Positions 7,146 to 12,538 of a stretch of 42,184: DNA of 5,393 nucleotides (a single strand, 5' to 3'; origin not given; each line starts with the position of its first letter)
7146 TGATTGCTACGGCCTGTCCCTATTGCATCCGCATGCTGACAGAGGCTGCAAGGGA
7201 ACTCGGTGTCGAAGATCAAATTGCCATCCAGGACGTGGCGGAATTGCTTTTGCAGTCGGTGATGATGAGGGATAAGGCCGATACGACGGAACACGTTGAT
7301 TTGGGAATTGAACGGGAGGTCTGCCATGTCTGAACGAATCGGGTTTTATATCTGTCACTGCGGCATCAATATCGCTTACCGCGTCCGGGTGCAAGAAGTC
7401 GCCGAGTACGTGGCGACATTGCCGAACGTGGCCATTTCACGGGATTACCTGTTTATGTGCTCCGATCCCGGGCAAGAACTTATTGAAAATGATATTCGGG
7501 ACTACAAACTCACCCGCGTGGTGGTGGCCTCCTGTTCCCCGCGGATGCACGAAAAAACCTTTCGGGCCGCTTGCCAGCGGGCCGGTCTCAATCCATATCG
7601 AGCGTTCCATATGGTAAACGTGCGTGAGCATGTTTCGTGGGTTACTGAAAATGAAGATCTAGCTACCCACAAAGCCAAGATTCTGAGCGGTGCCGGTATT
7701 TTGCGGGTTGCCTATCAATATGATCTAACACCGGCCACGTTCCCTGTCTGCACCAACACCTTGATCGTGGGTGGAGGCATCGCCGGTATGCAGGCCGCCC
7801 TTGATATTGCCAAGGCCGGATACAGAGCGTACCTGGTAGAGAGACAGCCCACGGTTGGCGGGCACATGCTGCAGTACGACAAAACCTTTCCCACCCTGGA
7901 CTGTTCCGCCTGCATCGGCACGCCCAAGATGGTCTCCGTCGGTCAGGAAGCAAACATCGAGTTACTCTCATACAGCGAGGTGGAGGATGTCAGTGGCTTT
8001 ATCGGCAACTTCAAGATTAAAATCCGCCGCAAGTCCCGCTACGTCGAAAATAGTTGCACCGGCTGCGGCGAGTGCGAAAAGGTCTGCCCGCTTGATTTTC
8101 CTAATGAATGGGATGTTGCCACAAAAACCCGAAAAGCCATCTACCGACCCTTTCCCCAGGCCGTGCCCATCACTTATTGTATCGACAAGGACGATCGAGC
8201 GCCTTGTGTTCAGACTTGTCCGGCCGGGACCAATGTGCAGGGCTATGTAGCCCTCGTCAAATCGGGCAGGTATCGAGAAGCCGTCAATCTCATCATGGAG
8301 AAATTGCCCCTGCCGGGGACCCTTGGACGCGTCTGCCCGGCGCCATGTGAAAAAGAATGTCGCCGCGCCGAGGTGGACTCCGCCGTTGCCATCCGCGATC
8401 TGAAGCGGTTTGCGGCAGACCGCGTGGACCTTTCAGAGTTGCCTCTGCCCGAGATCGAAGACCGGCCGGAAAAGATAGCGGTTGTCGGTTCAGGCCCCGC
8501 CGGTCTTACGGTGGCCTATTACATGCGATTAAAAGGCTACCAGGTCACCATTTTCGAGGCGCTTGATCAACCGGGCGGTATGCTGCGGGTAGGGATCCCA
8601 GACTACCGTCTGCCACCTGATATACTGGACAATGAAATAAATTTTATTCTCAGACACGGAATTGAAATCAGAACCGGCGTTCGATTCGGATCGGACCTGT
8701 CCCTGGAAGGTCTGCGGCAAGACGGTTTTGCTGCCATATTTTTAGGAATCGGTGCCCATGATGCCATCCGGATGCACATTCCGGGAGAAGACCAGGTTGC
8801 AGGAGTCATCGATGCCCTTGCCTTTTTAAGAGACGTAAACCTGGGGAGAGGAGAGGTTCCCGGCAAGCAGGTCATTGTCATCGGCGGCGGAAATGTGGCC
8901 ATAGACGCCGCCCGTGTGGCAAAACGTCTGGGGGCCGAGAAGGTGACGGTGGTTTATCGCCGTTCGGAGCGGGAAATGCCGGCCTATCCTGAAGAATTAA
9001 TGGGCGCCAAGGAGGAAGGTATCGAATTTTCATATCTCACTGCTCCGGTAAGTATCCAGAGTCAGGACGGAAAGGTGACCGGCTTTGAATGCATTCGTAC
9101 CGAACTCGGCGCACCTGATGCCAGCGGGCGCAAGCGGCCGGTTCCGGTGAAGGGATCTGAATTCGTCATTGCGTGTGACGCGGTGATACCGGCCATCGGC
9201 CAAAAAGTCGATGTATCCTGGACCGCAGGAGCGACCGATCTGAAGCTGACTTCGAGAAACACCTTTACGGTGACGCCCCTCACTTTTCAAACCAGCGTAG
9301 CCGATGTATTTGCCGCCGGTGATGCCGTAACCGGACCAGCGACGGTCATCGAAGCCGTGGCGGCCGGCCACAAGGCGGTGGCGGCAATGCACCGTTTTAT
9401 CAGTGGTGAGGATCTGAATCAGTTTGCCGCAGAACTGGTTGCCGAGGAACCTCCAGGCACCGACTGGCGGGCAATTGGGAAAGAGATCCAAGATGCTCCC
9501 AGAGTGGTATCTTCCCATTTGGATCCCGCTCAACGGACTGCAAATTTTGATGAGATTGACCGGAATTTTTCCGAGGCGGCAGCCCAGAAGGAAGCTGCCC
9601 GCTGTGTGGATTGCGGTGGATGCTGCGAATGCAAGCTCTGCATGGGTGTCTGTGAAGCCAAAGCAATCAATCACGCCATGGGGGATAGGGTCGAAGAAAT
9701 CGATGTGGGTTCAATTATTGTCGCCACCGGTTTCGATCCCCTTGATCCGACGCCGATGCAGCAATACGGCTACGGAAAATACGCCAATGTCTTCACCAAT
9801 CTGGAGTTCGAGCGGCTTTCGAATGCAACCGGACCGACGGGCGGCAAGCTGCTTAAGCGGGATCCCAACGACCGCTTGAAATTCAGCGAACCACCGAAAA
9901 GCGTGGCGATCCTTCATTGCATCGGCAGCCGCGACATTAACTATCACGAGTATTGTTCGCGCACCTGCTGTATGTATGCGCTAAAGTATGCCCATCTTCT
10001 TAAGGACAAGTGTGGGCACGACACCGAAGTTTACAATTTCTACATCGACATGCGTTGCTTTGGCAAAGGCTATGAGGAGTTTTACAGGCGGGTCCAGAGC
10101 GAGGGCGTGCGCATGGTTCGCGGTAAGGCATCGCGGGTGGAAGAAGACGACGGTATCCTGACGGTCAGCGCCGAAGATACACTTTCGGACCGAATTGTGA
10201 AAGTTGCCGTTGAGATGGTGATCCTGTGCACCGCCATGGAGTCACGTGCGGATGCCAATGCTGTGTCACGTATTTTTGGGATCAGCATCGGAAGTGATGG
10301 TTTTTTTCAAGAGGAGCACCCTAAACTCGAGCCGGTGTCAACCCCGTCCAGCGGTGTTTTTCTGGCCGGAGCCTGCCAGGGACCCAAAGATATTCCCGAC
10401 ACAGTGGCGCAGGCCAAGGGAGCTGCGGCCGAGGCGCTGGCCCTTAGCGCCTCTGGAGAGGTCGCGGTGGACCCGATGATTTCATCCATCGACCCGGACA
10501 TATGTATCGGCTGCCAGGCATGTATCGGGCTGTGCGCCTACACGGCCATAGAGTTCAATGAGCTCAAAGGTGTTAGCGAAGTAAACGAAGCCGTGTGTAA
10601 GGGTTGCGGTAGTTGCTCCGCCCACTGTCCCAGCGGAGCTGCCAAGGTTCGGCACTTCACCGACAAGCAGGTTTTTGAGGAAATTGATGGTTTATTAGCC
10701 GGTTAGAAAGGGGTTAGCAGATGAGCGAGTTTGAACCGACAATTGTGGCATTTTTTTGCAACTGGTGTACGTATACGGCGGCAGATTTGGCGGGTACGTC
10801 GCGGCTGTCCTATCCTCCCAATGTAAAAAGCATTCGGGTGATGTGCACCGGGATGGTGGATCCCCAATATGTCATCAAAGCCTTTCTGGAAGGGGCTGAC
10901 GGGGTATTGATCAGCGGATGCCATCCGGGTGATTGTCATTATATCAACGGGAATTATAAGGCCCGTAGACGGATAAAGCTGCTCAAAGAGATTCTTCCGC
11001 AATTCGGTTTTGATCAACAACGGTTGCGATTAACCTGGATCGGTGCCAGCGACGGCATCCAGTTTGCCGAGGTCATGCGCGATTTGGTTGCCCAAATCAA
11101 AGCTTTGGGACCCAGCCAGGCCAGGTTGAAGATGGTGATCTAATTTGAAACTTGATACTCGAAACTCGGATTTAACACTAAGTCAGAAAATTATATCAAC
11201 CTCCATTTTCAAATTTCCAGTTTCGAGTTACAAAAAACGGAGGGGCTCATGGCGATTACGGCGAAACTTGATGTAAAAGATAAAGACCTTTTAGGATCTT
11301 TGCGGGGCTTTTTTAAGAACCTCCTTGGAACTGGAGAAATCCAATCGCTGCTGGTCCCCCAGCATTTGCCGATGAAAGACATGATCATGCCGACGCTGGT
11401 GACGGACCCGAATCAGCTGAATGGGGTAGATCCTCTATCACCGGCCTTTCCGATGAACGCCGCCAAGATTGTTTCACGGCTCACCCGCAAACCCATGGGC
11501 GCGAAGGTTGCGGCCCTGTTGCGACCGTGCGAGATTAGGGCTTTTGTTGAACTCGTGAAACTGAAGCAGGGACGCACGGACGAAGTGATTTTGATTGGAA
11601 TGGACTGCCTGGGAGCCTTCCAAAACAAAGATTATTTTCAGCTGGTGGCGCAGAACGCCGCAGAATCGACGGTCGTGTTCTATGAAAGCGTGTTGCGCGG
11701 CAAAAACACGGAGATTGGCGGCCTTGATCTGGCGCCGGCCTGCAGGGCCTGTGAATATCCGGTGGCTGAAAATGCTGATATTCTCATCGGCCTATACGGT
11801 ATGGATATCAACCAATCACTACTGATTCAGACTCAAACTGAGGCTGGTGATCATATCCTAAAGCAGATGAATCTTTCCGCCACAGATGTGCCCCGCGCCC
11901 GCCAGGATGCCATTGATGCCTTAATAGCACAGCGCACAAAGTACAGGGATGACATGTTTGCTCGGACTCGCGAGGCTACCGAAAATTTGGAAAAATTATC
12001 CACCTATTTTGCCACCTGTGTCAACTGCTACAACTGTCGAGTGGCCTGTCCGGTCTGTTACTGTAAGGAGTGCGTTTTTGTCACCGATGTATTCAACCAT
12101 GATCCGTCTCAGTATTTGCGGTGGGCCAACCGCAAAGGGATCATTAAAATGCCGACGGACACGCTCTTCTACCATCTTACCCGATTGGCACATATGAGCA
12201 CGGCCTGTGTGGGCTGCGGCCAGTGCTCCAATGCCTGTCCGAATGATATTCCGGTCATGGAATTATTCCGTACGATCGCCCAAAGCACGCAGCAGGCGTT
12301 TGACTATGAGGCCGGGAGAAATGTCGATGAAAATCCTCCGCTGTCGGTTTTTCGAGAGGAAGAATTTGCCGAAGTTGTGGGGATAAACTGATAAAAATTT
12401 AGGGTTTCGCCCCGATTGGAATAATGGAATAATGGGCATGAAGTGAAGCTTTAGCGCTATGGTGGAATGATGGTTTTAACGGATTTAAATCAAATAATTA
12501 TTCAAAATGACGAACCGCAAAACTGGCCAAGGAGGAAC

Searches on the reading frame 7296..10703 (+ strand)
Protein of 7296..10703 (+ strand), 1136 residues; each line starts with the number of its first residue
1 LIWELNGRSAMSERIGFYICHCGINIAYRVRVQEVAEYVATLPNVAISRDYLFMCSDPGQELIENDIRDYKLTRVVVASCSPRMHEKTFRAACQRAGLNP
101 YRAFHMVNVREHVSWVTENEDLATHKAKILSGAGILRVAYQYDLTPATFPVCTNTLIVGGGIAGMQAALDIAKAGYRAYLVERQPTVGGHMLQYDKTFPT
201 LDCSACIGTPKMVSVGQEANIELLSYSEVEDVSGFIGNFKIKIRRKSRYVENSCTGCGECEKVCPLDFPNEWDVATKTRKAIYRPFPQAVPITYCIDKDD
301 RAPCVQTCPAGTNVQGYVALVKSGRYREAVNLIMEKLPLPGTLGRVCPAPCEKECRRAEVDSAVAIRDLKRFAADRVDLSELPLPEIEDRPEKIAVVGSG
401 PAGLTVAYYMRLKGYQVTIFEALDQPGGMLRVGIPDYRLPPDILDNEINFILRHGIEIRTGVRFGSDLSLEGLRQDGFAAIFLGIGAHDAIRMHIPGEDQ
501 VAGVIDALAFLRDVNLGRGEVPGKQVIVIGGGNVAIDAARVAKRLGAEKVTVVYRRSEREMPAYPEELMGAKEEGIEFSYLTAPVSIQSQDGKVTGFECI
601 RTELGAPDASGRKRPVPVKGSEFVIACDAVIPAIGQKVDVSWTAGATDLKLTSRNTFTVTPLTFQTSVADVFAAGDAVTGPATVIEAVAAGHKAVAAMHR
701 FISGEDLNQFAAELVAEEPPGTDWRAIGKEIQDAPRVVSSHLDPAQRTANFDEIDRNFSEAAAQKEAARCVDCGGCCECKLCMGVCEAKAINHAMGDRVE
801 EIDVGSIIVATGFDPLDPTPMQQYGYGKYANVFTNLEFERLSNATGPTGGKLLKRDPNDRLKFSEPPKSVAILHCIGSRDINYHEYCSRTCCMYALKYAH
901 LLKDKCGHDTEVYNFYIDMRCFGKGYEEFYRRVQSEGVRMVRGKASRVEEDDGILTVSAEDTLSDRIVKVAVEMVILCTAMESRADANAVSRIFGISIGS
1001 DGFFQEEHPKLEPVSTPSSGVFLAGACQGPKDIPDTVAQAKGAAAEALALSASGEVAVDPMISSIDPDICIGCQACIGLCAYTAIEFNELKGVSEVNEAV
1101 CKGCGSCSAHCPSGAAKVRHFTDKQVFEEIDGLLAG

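Call 6: search_protein_families(library=pfam, proteins=[window:7296-10703:+], max_evalue=0.01)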
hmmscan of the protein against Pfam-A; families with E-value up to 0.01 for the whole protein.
window:7296-10703:+ (1136 aa): 26 families (the best 25 are shown)
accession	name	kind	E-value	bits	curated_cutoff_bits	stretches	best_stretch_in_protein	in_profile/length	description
PF07992.20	Pyr_redox_2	-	9.9e-39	133.9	26.1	2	393-691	2-291/291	Pyridine nucleotide-disulphide oxidoreductase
PF00070.33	Pyr_redox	-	3.1e-19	69.7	22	2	526-596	2-76/82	Pyridine nucleotide-disulphide oxidoreductase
PF13450.12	NAD_binding_8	-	5.8e-18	65.4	21.9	2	396-430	1-35/68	NAD(P)-binding Rossmann-like domain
PF14691.11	Fer4_20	-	9e-18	64.6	25.8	1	301-377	29-108/113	Dihydroprymidine dehydrogenase domain II, 4Fe-4S cluster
PF01266.30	DAO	-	3.1e-12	47.1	27.9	2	156-189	3-36/353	FAD dependent oxidoreductase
PF12831.13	FAD_oxidored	-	3.5e-12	46.8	27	1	156-191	3-38/416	FAD dependent oxidoreductase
PF13738.12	Pyr_redox_3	-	4.6e-12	46.2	30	1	520-576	161-218/305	Pyridine nucleotide-disulphide oxidoreductase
PF00890.30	FAD_binding_2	-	7.4e-10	39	20.4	1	156-190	3-37/414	FAD binding domain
PF01262.27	AlaDh_PNT_C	-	1.8e-09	37.8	23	1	520-560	22-64/214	Alanine dehydrogenase/PNT, C-terminal domain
PF14697.11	Fer4_21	-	4.1e-09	36.9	35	2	1064-1113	2-53/59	4Fe-4S dicluster domain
PF01946.23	Thi4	-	4.5e-09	36.3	26.2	1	393-430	19-57/235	Thi4 family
PF13237.11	Fer4_10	-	1.1e-08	35.3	25.5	2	1064-1112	3-53/53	4Fe-4S dicluster domain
PF03486.20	HI0933_like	-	8.8e-08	32.3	50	1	154-189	2-37/244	HI0933-like protein Rossmann domain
PF01134.28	GIDA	-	1e-07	31.8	22.1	1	156-210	3-47/391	Glucose inhibited division protein A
PF00037.32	Fer4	-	4.5e-07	29.8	21.1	2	250-267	4-21/24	4Fe-4S binding domain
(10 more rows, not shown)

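Call 56: search_solved_structures(query=window:7296-10703:+, max_evalue=1e-10, show_alignments=0)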
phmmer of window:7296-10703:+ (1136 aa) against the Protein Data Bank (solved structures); distinct sequences matched with E-value up to 1e-10: 18.
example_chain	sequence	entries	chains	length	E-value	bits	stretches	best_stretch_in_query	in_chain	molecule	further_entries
8rvu_a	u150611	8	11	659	1.4e-202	678.5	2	772-1133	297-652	H(2):CoB-CoM heterodisulfide,ferredoxin reductase subunit A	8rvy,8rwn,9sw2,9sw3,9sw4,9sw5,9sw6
8rvv_A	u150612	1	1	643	5.8e-202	676.5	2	776-1133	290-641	H(2):CoB-CoM heterodisulfide,ferredoxin reductase subunit A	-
5odc_A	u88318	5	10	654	4.8e-201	673.5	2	13-299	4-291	Heterodisulfide reductase, subunit A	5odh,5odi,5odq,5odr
7bkb_A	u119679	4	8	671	3.9e-183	614.1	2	771-1136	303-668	CoB--CoM heterodisulfide reductase iron-sulfur subunit A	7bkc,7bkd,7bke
9sfi_A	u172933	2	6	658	3.7e-177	594.4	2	776-1134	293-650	CoB--CoM heterodisulfide reductase iron-sulfur subunit A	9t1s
9bov_A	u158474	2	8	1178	1.9e-122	413.2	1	299-781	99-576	Molybdopterin oxidoreductase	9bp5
9n5u_A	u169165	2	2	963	8.4e-120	404.4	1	301-782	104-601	NfnA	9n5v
8oh5_C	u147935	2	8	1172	6.1e-107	361.8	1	298-781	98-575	Formate dehydrogenase-O, major subunit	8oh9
4ylf_B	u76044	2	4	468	2.2e-87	297.1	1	302-705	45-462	Dihydropyrimidine dehydrogenase subunit A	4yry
5jca_L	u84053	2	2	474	6e-78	265.8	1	300-705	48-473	NADH-dependent Ferredoxin:NADP Oxidoreductase (NfnI) subunit alpha | NADH-dependent Ferredoxin:NADP Oxidoreductase subunit alpha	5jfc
5vj7_A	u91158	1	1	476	1.3e-69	238.2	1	300-703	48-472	Oxidoreductase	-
2vdc_G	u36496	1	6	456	6.5e-58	199.5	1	304-703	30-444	GLUTAMATE SYNTHASE [NADPH] SMALL CHAIN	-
6s6s_G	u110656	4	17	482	1e-57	198.8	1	304-703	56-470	Glutamate synthase [NADPH] small chain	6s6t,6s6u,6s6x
1h7x_A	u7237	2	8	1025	6.1e-44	153.2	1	251-705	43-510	DIHYDROPYRIMIDINE DEHYDROGENASE | Dihydropyrimidine dehydrogenase [NADP(+)]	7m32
7m31_A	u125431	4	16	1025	6.1e-44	153.2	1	251-705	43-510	Dihydropyrimidine dehydrogenase [NADP(+)]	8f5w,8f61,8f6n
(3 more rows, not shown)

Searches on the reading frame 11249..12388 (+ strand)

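Call 7: search_protein_families(library=pfam, proteins=[window:11249-12388:+], max_evalue=0.001)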
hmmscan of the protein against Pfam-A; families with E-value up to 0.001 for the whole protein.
window:11249-12388:+ (380 aa): 6 families
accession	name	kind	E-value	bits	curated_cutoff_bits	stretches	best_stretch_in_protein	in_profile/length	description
PF04432.18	FrhB_FdhB_C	-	5.8e-08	33.2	23.3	1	86-208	3-137/150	Coenzyme F420 hydrogenase/dehydrogenase, beta subunit C terminus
PF13183.11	Fer4_8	-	7.9e-07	30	27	1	256-334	4-68/68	4Fe-4S dicluster domain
PF13534.11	Fer4_17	-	1.4e-05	26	22.2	1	271-334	7-60/61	4Fe-4S dicluster domain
PF13237.11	Fer4_10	-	6.2e-05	23.3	25.5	1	317-345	6-22/53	4Fe-4S dicluster domain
PF13187.11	Fer4_9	-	8.1e-05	23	27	1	257-333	2-50/52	4Fe-4S dicluster domain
PF00037.32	Fer4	-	9.7e-05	22.5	21.1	1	319-334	7-22/24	4Fe-4S binding domain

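Call 35: search_protein_families(library=ncbifam, proteins=[window:11249-12388:+], max_evalue=0.00001)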
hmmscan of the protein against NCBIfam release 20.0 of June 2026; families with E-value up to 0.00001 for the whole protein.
window:11249-12388:+ (380 aa): 1 family
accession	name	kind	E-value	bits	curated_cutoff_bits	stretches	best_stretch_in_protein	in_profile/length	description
TIGR00314.1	cdhA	equivalog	9.8e-06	23.6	781.3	0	310-347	429-466/784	CO dehydrogenase/acetyl-CoA synthase complex subunit alpha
